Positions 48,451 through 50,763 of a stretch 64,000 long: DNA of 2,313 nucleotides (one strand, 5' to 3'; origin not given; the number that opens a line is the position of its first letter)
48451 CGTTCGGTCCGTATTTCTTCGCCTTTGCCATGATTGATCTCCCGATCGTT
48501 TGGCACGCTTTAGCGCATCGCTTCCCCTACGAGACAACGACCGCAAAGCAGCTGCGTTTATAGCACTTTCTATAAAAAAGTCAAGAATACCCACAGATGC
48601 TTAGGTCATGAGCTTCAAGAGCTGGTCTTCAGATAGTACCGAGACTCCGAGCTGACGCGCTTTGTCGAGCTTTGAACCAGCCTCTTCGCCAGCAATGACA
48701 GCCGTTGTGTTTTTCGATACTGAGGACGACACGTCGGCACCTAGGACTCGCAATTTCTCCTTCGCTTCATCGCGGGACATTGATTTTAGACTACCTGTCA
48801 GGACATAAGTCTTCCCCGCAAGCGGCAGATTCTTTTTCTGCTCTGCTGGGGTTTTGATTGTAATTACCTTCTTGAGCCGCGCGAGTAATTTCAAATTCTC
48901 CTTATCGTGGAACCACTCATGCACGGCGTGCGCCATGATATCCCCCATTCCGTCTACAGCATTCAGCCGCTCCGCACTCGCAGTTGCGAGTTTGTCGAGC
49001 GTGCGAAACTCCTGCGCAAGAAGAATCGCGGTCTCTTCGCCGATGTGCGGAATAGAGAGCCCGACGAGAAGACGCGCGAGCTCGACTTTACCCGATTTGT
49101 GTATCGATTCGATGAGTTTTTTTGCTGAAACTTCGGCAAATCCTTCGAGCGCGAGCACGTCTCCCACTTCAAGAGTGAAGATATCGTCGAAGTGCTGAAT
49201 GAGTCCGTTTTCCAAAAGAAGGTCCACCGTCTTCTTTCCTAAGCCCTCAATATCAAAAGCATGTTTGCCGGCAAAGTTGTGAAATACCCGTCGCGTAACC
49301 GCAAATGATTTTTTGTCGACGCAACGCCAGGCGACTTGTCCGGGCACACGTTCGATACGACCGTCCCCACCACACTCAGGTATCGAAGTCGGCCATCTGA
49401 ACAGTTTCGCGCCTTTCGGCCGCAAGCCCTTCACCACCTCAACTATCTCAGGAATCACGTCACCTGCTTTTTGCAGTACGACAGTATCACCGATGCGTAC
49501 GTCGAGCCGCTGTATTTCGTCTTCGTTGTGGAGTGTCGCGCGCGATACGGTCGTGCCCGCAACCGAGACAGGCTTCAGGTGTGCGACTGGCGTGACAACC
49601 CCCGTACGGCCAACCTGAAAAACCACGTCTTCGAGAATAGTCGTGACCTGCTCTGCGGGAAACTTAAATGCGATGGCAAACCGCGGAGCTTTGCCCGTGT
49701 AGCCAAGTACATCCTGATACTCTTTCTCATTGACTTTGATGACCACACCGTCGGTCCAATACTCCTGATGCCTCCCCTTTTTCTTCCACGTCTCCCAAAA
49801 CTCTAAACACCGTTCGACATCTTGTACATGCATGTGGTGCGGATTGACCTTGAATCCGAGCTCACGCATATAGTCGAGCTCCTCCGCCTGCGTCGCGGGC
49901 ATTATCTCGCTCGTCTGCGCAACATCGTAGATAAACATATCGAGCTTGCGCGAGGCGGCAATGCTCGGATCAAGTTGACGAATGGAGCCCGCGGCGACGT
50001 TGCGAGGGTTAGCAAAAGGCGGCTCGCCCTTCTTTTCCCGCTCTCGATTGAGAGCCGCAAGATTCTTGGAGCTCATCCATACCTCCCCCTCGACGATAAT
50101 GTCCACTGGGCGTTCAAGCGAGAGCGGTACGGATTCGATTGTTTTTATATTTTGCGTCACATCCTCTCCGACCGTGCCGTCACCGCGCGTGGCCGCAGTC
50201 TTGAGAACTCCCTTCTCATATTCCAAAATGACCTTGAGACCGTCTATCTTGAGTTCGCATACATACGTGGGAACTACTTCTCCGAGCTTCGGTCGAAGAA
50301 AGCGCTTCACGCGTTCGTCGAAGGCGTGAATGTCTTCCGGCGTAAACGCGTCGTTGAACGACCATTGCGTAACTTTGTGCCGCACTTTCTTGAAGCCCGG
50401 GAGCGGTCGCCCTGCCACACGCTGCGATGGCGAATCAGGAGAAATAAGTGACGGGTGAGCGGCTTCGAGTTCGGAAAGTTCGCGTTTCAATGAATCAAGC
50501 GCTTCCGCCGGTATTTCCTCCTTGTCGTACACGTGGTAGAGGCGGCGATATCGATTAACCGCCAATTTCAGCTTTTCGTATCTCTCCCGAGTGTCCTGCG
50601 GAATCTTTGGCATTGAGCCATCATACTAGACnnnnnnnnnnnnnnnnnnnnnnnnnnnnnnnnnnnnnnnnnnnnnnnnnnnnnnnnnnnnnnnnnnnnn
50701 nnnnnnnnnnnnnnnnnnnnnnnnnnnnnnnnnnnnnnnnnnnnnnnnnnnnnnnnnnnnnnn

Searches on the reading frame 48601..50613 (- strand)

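Call 101: search_protein_families(library=pfam, proteins=[window:48601-50613:-], max_evalue=0.00001)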
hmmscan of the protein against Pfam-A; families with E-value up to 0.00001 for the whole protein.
window:48601-50613:- (670 aa): 6 families
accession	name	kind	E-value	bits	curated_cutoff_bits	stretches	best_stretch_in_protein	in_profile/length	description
PF01653.23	DNA_ligase_aden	-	1.6e-83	280.6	27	1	74-321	4-253/253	NAD-dependent DNA ligase adenylation domain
PF03120.22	DNA_ligase_OB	-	1.8e-35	121.1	32.9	1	324-400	1-77/79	NAD-dependent DNA ligase OB-fold domain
PF12826.13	HHH_2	-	1.8e-20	73.3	27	1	514-576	1-63/64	Helix-hairpin-helix motif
PF00533.33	BRCT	-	5.2e-15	55.9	21.3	1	595-668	3-77/78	BRCA1 C Terminus (BRCT) domain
PF14520.12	HHH_5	-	2.8e-13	50.6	27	0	519-563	5-50/57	Helix-hairpin-helix domain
PF12738.14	PTCB-BRCT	-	5.5e-06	26.7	22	0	609-661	8-60/63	twin BRCT domain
